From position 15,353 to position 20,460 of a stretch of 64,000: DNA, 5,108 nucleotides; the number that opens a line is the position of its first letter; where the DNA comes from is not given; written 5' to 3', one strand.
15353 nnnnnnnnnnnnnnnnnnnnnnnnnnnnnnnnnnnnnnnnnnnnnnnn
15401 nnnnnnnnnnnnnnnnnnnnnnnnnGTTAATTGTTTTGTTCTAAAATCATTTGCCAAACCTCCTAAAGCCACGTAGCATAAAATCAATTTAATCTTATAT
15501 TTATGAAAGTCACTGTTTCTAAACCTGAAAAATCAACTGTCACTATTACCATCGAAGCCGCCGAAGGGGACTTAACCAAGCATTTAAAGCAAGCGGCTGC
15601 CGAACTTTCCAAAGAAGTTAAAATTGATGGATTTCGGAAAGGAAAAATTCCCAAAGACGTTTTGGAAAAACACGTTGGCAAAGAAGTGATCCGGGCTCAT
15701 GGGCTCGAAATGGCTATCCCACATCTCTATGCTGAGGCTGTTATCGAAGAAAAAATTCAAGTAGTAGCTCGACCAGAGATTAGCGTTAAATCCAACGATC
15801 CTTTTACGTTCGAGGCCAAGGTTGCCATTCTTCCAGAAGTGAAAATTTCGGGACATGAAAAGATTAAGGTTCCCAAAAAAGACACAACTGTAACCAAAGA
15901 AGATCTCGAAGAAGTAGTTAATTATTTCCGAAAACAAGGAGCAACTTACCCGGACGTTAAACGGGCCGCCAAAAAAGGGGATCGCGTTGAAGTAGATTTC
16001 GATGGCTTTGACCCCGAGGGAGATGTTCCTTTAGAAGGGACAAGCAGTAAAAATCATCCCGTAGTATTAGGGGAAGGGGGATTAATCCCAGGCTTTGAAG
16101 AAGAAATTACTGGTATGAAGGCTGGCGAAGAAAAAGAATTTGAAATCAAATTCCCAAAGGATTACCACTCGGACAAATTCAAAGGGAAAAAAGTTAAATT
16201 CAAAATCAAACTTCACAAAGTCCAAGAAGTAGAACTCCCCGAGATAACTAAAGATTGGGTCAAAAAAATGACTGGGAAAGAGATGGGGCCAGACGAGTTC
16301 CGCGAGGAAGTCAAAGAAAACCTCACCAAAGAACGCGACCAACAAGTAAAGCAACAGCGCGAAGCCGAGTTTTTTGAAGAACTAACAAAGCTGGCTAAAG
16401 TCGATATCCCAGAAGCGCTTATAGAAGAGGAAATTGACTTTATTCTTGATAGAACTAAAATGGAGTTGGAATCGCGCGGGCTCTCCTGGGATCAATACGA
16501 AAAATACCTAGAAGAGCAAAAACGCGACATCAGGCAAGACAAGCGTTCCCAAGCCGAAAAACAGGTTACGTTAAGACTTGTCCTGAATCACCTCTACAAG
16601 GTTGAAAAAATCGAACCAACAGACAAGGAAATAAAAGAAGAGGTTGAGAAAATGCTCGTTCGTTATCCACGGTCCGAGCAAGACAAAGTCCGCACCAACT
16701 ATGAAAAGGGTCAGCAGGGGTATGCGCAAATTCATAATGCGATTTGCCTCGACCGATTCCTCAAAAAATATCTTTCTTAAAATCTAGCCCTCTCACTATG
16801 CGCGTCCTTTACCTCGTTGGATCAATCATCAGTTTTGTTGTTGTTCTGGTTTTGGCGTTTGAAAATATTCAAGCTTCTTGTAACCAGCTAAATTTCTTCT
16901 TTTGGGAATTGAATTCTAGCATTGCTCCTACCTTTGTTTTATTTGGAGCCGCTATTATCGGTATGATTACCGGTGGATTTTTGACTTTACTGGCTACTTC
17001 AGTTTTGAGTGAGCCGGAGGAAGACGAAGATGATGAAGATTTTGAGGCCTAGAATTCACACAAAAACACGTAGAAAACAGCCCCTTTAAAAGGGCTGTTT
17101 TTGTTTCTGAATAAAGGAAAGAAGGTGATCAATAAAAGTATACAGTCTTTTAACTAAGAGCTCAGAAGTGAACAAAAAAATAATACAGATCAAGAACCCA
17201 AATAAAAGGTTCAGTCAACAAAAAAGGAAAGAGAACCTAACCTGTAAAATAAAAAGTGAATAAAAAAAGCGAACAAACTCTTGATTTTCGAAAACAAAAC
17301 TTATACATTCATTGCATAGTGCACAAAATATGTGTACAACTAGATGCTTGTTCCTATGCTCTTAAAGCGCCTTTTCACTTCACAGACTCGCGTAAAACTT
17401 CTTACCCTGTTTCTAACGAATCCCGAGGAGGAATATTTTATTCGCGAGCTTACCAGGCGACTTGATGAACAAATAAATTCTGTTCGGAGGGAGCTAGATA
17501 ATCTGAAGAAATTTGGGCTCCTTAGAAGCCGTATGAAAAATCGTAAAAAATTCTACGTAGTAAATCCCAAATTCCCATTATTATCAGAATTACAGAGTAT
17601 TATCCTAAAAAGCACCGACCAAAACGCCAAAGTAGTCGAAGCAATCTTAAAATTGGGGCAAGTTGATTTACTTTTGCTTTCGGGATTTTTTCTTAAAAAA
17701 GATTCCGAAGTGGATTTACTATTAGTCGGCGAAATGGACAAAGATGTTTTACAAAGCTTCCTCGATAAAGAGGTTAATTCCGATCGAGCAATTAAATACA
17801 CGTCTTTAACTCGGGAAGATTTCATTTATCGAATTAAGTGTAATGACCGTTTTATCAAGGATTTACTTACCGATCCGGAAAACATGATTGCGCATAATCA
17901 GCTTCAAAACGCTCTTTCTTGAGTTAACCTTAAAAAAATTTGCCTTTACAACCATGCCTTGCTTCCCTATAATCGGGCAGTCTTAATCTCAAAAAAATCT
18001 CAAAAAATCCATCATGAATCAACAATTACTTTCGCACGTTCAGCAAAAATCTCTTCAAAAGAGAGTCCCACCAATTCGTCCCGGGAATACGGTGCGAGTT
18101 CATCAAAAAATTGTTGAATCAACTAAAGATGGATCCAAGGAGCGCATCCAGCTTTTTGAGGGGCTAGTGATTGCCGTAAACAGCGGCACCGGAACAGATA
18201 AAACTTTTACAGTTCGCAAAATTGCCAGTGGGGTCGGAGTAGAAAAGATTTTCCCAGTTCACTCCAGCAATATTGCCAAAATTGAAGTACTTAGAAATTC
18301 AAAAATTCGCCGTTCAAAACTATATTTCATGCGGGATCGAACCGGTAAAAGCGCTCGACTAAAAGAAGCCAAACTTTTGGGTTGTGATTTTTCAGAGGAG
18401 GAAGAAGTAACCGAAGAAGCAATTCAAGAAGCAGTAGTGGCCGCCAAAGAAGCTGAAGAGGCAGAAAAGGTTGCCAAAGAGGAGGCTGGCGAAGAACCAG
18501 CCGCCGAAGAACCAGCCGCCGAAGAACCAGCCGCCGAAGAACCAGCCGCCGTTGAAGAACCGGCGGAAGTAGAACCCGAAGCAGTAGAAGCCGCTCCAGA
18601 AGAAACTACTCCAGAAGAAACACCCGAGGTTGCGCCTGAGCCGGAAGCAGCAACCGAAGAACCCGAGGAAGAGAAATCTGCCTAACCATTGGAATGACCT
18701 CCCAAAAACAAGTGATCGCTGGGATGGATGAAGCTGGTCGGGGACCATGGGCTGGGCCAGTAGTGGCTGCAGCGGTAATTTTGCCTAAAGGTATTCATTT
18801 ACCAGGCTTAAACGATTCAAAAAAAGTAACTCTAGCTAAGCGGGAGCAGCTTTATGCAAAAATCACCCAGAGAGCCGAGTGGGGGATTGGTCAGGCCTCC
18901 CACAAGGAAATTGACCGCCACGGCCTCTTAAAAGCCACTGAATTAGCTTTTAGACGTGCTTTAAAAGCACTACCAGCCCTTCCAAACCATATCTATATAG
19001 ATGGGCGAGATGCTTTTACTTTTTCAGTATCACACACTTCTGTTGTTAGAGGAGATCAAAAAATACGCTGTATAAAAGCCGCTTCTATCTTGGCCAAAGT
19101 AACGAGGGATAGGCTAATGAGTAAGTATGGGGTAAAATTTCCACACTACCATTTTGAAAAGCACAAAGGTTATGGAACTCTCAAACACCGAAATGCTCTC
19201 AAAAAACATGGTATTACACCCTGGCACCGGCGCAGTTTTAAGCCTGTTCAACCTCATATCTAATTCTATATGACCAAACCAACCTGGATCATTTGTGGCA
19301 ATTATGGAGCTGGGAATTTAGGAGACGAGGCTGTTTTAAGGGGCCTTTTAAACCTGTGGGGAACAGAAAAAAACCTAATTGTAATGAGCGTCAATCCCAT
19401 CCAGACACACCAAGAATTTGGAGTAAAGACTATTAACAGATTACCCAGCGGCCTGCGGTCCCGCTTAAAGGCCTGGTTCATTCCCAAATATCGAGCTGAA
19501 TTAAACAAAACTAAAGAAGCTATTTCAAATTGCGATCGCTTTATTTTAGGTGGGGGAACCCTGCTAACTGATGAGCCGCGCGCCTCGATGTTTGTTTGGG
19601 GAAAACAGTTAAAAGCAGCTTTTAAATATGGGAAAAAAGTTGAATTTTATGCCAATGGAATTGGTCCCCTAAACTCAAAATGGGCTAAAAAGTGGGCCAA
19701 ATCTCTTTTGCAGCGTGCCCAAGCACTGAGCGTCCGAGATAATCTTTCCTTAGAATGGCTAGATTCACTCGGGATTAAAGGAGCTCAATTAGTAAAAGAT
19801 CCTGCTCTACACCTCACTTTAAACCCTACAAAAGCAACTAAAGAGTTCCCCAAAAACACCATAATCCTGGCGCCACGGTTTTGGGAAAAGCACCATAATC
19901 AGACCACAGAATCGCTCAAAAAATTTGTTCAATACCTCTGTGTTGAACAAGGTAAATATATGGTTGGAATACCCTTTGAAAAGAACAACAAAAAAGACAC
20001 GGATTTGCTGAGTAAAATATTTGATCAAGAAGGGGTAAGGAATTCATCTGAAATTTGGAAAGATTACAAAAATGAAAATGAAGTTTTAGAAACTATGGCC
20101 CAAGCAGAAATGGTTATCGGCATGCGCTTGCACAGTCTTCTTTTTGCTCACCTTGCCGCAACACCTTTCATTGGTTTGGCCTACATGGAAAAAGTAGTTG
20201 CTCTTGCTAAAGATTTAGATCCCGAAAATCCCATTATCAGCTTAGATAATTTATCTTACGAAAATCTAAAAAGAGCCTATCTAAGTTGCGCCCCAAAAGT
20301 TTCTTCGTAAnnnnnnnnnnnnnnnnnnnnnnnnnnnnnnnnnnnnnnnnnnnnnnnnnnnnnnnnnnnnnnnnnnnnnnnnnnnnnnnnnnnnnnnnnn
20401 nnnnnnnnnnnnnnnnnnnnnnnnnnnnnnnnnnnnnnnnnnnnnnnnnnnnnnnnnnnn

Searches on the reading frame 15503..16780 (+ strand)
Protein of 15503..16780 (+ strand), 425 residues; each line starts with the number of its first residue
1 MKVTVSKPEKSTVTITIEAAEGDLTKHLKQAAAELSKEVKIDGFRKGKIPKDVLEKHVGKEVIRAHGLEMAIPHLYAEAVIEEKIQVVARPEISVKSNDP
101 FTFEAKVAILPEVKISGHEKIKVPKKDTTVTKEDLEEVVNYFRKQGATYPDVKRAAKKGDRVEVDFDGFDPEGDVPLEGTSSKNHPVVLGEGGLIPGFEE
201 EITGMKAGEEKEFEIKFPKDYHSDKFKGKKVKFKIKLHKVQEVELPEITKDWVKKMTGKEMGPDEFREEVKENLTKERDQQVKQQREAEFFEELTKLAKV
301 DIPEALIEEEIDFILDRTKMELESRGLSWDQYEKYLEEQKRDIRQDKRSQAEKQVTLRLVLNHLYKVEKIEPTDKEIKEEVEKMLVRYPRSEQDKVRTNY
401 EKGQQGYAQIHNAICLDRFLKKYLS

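Call 9: search_protein_families(library=pfam, proteins=[window:15503-16780:+], max_evalue=0.001)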
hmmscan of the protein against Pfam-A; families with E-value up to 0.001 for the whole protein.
window:15503-16780:+ (425 aa): 3 families
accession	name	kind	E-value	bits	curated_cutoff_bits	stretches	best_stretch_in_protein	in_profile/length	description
PF05697.18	Trigger_N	-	9.1e-34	117.2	22.2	1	1-140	1-142/144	Bacterial trigger factor protein (TF)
PF05698.19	Trigger_C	-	7e-28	98.1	22.7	1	264-412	3-149/162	Bacterial trigger factor protein (TF) C-terminus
PF00254.34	FKBP_C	-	7e-16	58.8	21.1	1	153-237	2-93/94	FKBP-type peptidyl-prolyl cis-trans isomerase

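Call 16: find_related_loci(query=window:15503-16780:+, collection=genome_contigs, flank=10000)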
Query window:15503-16780:+ (425 aa) in genome_contigs; peptide patterns used: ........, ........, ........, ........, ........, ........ (x = any residue, [..] = any of these).
269 stretches matched a pattern; 94 encode a relative of the query (tblastn E <= 1e-3); the best 80 are kept; 80 distinct loci.
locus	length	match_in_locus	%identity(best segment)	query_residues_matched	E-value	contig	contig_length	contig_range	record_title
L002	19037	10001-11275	76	1-425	0e+0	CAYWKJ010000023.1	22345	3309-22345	MAG TPA_asm: uncultured Candidatus Peribacteria bacterium isolate SRP167671_co2_239 genome assembly, contig: NODE_3116_l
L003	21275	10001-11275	80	1-425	0e+0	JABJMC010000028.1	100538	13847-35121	MAG: Candidatus Peregrinibacteria bacterium isolate SI075_bin129 k141_1503225, whole genome shotgun sequence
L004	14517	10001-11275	44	1-425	2e-108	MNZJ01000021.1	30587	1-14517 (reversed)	MAG: Candidatus Peregrinibacteria bacterium CG2_30_44_17 cg2_3.0_scaffold_852_c, whole genome shotgun sequence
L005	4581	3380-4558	41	1-394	6e-101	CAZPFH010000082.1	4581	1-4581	MAG TPA_asm: uncultured Candidatus Peribacteria bacterium isolate SRP332253_co1_95 genome assembly, contig: NODE_29301_l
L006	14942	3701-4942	40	1-422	3e-100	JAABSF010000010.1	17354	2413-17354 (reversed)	MAG: Deltaproteobacteria bacterium isolate S10.Bin075 Scaffold_9, whole genome shotgun sequence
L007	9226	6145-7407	41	1-420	2e-99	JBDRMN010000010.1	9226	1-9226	MAG: Patescibacteria group bacterium isolate MEGAHIT-group-1.831 k141_10660361, whole genome shotgun sequence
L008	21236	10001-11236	40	1-424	5e-97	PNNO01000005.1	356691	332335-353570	MAG: bacterium isolate SW.3.65 SW_1000002_356691, whole genome shotgun sequence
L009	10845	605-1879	39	1-424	2e-95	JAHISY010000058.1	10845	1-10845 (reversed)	MAG: Patescibacteria group bacterium isolate MM_PC_MetaG.mb.193 MM_PC_MetaG.mb.193_k141_900354, whole genome shotgun seq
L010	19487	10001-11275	43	1-425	1e-95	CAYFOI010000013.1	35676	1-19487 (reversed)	MAG TPA_asm: uncultured Candidatus Peribacteria bacterium isolate ERP019367_co2_39 genome assembly, contig: NODE_970_len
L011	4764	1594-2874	39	1-424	4e-93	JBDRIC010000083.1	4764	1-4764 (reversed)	MAG: Patescibacteria group bacterium isolate MEGAHIT-group-1.566 k141_6477627, whole genome shotgun sequence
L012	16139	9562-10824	41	1-420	2e-86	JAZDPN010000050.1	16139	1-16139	MAG: Patescibacteria group bacterium isolate MEGAHIT-group-0.84 k141_6893082, whole genome shotgun sequence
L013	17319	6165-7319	33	10-393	3e-66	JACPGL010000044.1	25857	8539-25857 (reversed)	MAG: Candidatus Kerfeldbacteria bacterium isolate NC_groundwater_386_Ag_B-0.1um_51_13 GD18-4_B1_scaffold_1138774, whole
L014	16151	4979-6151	33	1-391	8e-65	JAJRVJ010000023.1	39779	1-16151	MAG: Patescibacteria group bacterium isolate Dive96_bin10.367 k141_2157136, whole genome shotgun sequence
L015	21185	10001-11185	34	1-387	2e-64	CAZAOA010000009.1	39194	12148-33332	MAG TPA_asm: uncultured Candidatus Saccharibacteria bacterium isolate SRP179991_co5_105 genome assembly, contig: NODE_17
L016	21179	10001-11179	34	1-393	2e-64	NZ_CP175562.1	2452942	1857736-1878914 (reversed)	Natroniella sp. ANB-PHB2 chromosome, complete genome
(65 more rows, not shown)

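Call 29: search_protein_families(library=pfam, proteins=[L003:5427-6770:-, L003:4962-5417:-, L002:5302-6735:-, L002:4815-5282:-, L003:7228-9858:-, L002:7143-9923:-, L003:922-4965:-, L002:823-4803:-], max_evalue=0.1)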
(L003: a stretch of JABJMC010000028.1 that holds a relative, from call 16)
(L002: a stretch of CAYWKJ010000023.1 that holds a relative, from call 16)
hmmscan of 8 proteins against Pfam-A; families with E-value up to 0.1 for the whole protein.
L003:5427-6770:- (447 aa): 0 families

L003:4962-5417:- (151 aa): 4 families
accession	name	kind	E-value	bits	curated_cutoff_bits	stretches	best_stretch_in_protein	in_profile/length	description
PF03127.19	GAT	-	0.004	17.8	31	1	68-113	17-57/77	GAT domain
PF07455.17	Psu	-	0.017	15.1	27.4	1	82-148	16-82/182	Phage polarity suppression protein (Psu)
PF05064.18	Nsp1_C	-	0.06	13.6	24.1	0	16-114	9-107/114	Nsp1-like C-terminal region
PF17681.6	GCP_N_terminal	-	0.068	13.1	29.4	0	7-58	118-171/297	Gamma tubulin complex component N-terminal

L002:5302-6735:- (477 aa): 0 families

L002:4815-5282:- (155 aa): 5 families
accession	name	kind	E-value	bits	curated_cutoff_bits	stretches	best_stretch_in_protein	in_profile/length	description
PF10037.15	MRP-S27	-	0.0021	17.6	25.9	1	16-95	299-378/393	Mitochondrial 28S ribosomal protein S27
PF19370.4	DUF5945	-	0.004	18.1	24.2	1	71-134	50-113/130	Family of unknown function (DUF5945)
PF09422.15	AMER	-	0.008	15.9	26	1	18-119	145-242/495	APC membrane recruitment protein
PF06365.17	CD34_antigen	-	0.052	14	26.3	1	65-149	13-97/204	CD34/Podocalyxin family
PF09820.16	AAA-ATPase_like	-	0.06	13.6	26.1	1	57-136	105-182/201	Predicted AAA-ATPase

L003:7228-9858:- (876 aa): 0 families

L002:7143-9923:- (926 aa): 0 families

L003:922-4965:- (1347 aa): 0 families

L002:823-4803:- (1326 aa): 1 family
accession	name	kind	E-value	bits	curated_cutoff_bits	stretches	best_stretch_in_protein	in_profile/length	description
PF02475.24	TRM5-TYW2_MTfase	-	0.083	13.3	28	0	610-664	44-98/164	TRM5/TYW2 methyltransferase domain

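Call 50: search_protein_families(library=pfam, proteins=[L010:3727-7464:-, L010:7878-9851:-, L010:7513-7839:-, L010:3052-3723:-, L010:2167-2979:-, L003:25-624:-], max_evalue=0.01)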
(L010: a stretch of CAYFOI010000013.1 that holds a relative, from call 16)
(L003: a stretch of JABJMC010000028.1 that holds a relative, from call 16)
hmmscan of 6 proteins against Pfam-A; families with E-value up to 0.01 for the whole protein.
L010:3727-7464:- (1245 aa): 0 families

L010:7878-9851:- (657 aa): 0 families

L010:7513-7839:- (108 aa): 0 families

L010:3052-3723:- (223 aa): 0 families

L010:2167-2979:- (270 aa): 2 families
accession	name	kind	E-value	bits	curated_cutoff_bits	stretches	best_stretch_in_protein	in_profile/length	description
PF15887.11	Peptidase_Mx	-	7.3e-06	26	27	1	183-211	140-168/236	Putative zinc-binding metallo-peptidase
PF15890.11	Peptidase_Mx1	-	0.00097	19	25.6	1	185-212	171-198/240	Putative zinc-binding metallo-peptidase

L003:25-624:- (199 aa): 0 families

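Call 95: search_protein_families(library=phrogs, proteins=[L003:5427-6770:-, L003:4962-5417:-], max_evalue=0.01)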
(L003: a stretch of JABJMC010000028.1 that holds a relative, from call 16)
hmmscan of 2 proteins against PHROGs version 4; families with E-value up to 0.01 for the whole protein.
L003:5427-6770:- (447 aa): 0 families

L003:4962-5417:- (151 aa): 0 families

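Call 96: search_protein_families(library=padloc, proteins=[L003:5427-6770:-, L003:4962-5417:-], max_evalue=0.01)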
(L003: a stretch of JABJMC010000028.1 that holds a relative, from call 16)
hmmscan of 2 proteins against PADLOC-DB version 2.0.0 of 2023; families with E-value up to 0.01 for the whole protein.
L003:5427-6770:- (447 aa): 0 families

L003:4962-5417:- (151 aa): 0 families

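Call 109: search_protein_families(library=pfam, proteins=[L006:211-585:-, L008:3644-4006:-, L006:606-3590:-, L008:4035-6992:-, L008:2659-3678:-, L008:796-2637:-, L004:7877-8197:-], max_evalue=0.1)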
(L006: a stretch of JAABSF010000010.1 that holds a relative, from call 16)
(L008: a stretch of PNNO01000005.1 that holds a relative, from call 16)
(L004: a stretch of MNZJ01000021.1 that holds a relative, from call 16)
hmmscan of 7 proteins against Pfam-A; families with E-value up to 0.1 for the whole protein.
L006:211-585:- (124 aa): 3 families
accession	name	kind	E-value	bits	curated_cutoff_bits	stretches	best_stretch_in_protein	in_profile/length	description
PF19011.5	DUF5740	-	0.012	16.4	26.5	0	5-66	18-77/94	Family of unknown function (DUF5740)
PF18908.5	DUF5663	-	0.014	16.4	23.7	1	17-101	2-83/84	Protein of unknown function (DUF5663)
PF17404.7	Nrap_D3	-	0.07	13.7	23.1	1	16-94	25-100/160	Nrap protein domain 3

L008:3644-4006:- (120 aa): 2 families
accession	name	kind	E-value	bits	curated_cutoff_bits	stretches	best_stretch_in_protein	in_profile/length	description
PF18908.5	DUF5663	-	0.0041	18.1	23.7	1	17-101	2-83/84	Protein of unknown function (DUF5663)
PF01133.22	ER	-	0.0066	17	25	1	70-111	17-58/98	Enhancer of rudimentary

L006:606-3590:- (994 aa): 1 family
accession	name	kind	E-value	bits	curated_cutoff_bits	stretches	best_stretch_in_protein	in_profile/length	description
PF07966.17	A1_Propeptide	-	0.0065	16.8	20.5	0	212-226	9-23/27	A1 Propeptide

L008:4035-6992:- (985 aa): 1 family
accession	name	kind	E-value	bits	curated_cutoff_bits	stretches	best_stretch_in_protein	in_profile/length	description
PF15905.10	HMMR_N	-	0.027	14.4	30.1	1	469-522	69-121/330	Hyaluronan mediated motility receptor N-terminal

L008:2659-3678:- (339 aa): 2 families
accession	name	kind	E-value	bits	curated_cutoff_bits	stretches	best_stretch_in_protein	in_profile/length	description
PF20277.3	CTD11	-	0.046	14.7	27.7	1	80-156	38-113/138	C-terminal domain 11 of the ABC-three component (ABC-3C) systems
PF16331.10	TolA_bind_tri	-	0.067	13.7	30.1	0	142-198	17-74/76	TolA binding protein trimerisation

L008:796-2637:- (613 aa): 24 families
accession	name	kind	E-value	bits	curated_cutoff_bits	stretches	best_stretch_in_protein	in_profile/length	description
PF24481.2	CT398_CC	-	0.00014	22.2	27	1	250-330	20-96/180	CT398-like coiled coil hairpin domain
PF02183.23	HALZ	-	0.00015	22.3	28.1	0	365-401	6-42/43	Homeobox associated leucine zipper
PF13747.11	DUF4164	-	0.00038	21.3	27.2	0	148-203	9-67/89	Domain of unknown function (DUF4164)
PF01576.24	Myosin_tail_1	-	0.00067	18.1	38.1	1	75-292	373-585/1081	Myosin tail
PF05010.19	TACC_C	-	0.00068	19.9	29.9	1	204-332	2-127/201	Transforming acidic coiled-coil-containing protein (TACC), C-terminal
PF07889.17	DUF1664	-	0.0009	19.7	34.6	0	154-226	52-124/124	Protein of unknown function (DUF1664)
PF05266.19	DUF724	-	0.0009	19.6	38.4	1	248-333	98-183/188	Protein of unknown function (DUF724)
PF14662.11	KASH_CCD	-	0.001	19.6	43.3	1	198-337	10-155/191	Coiled-coil region of CCDC155 or KASH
PF13851.11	GAS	-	0.0017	18.2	32.3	1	285-385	31-127/200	Growth-arrest specific micro-tubule binding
PF05697.18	Trigger_N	-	0.0019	18.9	22.2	1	57-113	51-105/144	Bacterial trigger factor protein (TF)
PF14712.11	Snapin_Pallidin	-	0.0022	18.8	29.6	0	246-327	14-88/89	Snapin/Pallidin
PF18035.6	Bap31_Bap29_C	-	0.0041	17.6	30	1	301-334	8-41/52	Bap31/Bap29 cytoplasmic coiled-coil domain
PF19220.6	Rod_CreS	-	0.0062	16.1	100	1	233-386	8-154/359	Crescentin, rod domain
PF07851.19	TMEM120A-B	-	0.0078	16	29.8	1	302-386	3-88/324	TMEM120A/B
PF08614.16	ATG16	-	0.0092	16.6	33.7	0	300-357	80-137/200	Autophagy protein 16 (ATG16)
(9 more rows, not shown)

L004:7877-8197:- (106 aa): 0 families

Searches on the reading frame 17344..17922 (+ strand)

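Call 9: search_protein_families(library=pfam, proteins=[window:17344-17922:+], max_evalue=0.001)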
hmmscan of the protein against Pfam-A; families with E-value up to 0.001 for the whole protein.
window:17344-17922:+ (192 aa): 1 family
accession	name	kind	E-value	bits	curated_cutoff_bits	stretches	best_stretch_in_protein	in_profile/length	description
PF25212.1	HVO_A0114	-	7.2e-05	22.9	27.6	1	13-73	21-79/84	HVO_A0114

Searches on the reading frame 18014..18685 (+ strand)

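Call 9: search_protein_families(library=pfam, proteins=[window:18014-18685:+], max_evalue=0.001)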
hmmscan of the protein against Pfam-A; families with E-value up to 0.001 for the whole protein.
window:18014-18685:+ (223 aa): 1 family
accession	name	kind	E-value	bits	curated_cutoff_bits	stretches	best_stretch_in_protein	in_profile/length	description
PF01245.26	Ribosomal_L19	-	5.9e-40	136.1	22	1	5-118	2-110/111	Ribosomal protein L19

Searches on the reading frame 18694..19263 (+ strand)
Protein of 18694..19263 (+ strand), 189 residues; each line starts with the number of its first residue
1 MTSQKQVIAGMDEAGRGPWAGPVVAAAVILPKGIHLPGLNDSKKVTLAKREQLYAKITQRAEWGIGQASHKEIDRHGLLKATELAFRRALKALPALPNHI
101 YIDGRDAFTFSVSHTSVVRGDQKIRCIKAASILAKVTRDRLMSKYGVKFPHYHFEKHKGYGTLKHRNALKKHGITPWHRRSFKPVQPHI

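Call 9: search_protein_families(library=pfam, proteins=[window:18694-19263:+], max_evalue=0.001)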
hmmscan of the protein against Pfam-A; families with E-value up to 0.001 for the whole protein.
window:18694-19263:+ (189 aa): 1 family
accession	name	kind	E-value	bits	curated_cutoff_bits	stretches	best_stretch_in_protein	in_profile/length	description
PF01351.25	RNase_HII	-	2.3e-37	129.3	25.8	1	9-184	1-198/199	Ribonuclease HII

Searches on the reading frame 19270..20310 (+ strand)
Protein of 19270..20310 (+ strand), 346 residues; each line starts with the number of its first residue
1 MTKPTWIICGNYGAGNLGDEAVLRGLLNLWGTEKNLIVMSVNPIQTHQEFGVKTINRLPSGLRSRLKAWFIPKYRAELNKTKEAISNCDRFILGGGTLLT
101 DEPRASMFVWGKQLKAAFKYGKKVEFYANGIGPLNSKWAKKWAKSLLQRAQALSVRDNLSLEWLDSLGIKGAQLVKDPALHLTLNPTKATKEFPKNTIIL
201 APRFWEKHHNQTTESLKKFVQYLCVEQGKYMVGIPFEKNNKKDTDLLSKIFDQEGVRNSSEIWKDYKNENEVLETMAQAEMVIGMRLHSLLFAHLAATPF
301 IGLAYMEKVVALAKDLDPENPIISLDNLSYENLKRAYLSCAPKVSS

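Call 9: search_protein_families(library=pfam, proteins=[window:19270-20310:+], max_evalue=0.001)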
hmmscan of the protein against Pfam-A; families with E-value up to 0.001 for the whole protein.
window:19270-20310:+ (346 aa): 1 family
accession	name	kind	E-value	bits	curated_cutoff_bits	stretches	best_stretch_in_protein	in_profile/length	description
PF04230.19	PS_pyruv_trans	-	1.5e-36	127.2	25.3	1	16-305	1-278/280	Polysaccharide pyruvyl transferase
